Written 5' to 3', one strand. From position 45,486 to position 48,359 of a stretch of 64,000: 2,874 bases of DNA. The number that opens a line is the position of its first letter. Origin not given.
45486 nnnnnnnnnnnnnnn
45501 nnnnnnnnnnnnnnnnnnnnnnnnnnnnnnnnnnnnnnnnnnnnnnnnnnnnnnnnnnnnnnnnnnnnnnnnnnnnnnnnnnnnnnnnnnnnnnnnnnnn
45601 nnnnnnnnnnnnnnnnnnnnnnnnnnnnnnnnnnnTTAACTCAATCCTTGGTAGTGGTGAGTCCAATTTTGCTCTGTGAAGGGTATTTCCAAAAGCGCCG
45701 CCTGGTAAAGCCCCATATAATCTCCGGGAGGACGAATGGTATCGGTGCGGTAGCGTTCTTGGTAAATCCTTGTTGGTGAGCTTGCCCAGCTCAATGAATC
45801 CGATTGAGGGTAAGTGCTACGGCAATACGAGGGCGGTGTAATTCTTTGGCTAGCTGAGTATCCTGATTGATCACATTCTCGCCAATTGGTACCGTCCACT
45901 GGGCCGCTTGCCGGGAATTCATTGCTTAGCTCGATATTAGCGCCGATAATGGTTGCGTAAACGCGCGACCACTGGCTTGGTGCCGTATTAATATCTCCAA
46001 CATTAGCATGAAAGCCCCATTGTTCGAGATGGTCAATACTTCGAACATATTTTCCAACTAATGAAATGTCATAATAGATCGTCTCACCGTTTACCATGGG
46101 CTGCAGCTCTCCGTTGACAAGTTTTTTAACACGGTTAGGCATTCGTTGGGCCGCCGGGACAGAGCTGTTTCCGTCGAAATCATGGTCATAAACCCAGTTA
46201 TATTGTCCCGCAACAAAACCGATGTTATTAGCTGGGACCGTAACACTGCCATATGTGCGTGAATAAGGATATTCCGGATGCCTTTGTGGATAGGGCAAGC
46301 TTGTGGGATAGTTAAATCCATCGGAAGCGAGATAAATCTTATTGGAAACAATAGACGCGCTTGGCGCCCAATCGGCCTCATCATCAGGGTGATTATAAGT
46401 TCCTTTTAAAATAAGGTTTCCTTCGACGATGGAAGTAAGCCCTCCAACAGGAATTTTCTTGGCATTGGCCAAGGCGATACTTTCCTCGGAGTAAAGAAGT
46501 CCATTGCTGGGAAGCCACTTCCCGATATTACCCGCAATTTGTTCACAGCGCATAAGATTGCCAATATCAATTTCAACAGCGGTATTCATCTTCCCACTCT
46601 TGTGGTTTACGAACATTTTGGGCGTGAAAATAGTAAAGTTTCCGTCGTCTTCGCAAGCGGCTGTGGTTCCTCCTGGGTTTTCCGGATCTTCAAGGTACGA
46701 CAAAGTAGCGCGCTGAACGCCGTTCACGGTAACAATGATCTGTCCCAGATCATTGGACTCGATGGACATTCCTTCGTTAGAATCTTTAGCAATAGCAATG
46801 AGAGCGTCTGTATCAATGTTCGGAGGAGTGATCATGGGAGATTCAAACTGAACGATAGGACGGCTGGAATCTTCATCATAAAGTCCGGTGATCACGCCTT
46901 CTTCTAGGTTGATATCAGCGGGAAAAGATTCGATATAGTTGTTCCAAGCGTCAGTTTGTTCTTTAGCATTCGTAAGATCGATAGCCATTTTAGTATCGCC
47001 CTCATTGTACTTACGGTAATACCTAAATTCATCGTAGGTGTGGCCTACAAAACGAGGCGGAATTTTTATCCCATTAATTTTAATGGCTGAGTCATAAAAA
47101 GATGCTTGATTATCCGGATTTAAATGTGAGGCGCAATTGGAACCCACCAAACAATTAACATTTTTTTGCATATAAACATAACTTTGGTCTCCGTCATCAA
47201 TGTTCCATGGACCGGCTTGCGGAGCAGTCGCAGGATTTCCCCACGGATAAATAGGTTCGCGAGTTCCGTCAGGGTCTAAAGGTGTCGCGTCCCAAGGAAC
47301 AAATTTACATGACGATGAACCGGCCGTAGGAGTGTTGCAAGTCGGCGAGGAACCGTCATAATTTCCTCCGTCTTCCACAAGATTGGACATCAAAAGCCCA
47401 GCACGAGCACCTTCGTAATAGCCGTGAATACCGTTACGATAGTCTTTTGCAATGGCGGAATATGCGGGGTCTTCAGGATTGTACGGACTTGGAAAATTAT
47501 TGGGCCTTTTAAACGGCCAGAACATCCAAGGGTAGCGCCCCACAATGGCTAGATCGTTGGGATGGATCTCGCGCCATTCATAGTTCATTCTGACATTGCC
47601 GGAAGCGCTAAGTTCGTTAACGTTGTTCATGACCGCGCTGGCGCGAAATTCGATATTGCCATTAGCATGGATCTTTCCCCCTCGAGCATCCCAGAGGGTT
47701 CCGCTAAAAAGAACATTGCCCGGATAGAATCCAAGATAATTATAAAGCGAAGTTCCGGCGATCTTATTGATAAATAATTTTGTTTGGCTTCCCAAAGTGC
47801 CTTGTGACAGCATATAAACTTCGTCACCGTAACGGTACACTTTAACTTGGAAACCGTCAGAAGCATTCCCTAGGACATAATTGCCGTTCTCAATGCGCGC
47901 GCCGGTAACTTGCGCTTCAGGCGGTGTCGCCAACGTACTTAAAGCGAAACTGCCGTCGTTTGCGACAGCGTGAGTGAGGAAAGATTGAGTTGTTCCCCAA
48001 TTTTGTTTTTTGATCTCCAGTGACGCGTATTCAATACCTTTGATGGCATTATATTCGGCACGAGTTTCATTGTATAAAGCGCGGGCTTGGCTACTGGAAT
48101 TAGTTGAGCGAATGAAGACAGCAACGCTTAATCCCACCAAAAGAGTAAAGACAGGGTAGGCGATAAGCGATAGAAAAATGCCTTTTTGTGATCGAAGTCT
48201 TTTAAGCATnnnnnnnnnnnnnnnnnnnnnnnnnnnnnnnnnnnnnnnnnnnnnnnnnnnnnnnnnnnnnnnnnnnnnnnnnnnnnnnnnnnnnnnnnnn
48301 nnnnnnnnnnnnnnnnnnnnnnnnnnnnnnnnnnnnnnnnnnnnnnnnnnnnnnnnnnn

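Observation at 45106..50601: Conserved leader with intrinsic-terminator hairpin upstream of both giant pilin genes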

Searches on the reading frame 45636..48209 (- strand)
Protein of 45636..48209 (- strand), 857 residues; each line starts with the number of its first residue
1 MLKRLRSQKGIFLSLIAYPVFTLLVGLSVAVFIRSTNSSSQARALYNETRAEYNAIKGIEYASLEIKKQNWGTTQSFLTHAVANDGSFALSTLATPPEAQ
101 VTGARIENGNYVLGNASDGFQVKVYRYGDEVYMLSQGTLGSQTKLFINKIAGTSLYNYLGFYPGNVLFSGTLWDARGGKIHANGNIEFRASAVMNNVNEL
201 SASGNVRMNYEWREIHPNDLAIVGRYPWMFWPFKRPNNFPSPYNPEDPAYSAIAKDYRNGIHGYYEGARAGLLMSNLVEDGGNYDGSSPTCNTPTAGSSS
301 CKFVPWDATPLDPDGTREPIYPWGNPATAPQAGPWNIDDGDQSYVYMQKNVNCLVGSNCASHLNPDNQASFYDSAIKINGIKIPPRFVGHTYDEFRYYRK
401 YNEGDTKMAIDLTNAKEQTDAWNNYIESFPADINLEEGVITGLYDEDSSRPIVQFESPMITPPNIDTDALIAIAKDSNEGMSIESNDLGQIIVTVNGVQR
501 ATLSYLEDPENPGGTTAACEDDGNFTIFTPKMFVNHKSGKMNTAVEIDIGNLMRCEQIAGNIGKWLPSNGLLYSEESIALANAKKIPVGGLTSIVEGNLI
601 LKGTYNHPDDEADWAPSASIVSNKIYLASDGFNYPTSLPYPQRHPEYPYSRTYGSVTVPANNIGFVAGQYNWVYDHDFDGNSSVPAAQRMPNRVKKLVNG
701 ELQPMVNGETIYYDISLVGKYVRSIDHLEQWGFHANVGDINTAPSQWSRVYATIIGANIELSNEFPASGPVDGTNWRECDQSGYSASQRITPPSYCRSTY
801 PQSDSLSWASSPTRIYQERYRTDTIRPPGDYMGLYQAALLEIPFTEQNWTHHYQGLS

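Call 9: search_protein_families(library=pfam, proteins=[window:45636-48209:-], max_evalue=0.01)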
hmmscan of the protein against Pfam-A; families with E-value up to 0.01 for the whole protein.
window:45636-48209:- (857 aa): 0 families

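Call 18: find_related_loci(query=A2, collection=genome_contigs, flank=10000)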
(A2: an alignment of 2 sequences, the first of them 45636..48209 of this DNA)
Query A2 (857 aa) in genome_contigs; peptide patterns used: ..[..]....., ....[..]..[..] (x = any residue, [..] = any of these).
132 stretches matched a pattern, but none encodes a relative of the query by tblastn (E <= 1e-3).

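Call 19: find_homologous_proteins(query=window:45636-48209:-)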
Query window:45636-48209:- (857 aa): 3 proteins with E <= 0.001 among 8000 candidates.
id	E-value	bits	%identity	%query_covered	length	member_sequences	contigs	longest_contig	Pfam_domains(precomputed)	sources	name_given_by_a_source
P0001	0.0e+0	2011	100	100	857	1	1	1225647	-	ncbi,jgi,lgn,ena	ncbi:MAG: hypothetical protein WC676_02405 [Candidatus Omnitrophota bacterium]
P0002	4.3e-145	503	37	100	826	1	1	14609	-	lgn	-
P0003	3.5e-98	348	33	98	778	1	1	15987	-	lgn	-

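Call 20: find_encoding_contigs(protein=P0002, flank=10000)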
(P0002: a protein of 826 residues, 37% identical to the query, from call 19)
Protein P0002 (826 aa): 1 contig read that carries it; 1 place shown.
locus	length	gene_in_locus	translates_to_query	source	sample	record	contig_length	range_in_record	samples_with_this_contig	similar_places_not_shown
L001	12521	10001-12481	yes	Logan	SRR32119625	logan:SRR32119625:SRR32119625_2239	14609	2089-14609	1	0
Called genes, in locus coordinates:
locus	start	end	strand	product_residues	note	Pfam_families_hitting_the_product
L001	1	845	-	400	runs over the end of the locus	PF04055:Radical_SAM, PF12544:LAM_C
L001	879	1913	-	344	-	PF02655:ATP-grasp_3 (weak), PF07478:Dala_Dala_lig_C, PF13535:ATP-grasp_4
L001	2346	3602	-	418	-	PF01566:Nramp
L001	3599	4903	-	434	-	PF05239:PRC (faint), PF03448:MgtE_N, PF00571:CBS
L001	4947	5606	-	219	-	PF00730:HhH-GPD, PF00633:HHH (weak)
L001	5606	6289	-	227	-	PF03853:YjeF_N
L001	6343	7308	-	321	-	PF09754:PAC2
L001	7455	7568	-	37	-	-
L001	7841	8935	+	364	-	PF07963:N_methyl (weak), PF01079:Hint, PF05203:Hom_end_hint (weak), PF14623:Vint (weak), PF07591:PT-HINT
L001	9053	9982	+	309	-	PF01079:Hint, PF14623:Vint, PF07591:PT-HINT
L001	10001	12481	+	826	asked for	-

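Call 21: find_encoding_contigs(protein=P0003, flank=10000)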
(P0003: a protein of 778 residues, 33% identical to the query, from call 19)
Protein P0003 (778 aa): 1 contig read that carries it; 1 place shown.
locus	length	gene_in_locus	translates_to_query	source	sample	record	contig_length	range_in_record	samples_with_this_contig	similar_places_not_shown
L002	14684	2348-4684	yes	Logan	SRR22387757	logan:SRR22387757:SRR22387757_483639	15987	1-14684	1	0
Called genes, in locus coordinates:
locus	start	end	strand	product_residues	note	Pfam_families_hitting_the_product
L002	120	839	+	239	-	PF07963:N_methyl (faint)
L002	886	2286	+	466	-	-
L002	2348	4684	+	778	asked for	-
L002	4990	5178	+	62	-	-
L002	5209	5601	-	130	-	PF05168:HEPN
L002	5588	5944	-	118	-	PF01909:NTP_transf_2, PF18765:Polbeta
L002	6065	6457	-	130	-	PF05593:RHS_repeat (faint)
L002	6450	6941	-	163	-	-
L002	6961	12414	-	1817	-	PF13620:CarboxypepD_reg (weak), PF13715:CarbopepD_reg_2 (weak), PF13385:Laminin_G_3, PF25023:TEN_YD-shell, PF05593:RHS_repeat (weak), PF25023:TEN_YD-shell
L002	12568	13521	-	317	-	PF00350:Dynamin_N (faint), PF01926:MMR_HSR1, PF02421:FeoB_N, PF00009:GTP_EFTU, PF07650:KH_2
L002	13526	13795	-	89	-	-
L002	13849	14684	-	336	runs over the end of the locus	PF01368:DHH, PF02272:DHHA1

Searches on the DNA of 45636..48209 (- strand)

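Call 22: search_rna_families(sources=[L001, L002], threshold=gathering, show_alignments=4)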
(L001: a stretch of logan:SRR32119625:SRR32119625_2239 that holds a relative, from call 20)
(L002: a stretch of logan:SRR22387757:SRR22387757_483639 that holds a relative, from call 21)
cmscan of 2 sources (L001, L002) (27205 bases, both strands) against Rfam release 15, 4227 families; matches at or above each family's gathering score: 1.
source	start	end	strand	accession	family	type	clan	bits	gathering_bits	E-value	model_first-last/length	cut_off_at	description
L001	7640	7727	+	RF01051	c-di-GMP-I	Cis-reg; riboswitch;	CL00126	53.2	35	6.2e-08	1-87/87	no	c-di-GMP-I riboswitch aptamer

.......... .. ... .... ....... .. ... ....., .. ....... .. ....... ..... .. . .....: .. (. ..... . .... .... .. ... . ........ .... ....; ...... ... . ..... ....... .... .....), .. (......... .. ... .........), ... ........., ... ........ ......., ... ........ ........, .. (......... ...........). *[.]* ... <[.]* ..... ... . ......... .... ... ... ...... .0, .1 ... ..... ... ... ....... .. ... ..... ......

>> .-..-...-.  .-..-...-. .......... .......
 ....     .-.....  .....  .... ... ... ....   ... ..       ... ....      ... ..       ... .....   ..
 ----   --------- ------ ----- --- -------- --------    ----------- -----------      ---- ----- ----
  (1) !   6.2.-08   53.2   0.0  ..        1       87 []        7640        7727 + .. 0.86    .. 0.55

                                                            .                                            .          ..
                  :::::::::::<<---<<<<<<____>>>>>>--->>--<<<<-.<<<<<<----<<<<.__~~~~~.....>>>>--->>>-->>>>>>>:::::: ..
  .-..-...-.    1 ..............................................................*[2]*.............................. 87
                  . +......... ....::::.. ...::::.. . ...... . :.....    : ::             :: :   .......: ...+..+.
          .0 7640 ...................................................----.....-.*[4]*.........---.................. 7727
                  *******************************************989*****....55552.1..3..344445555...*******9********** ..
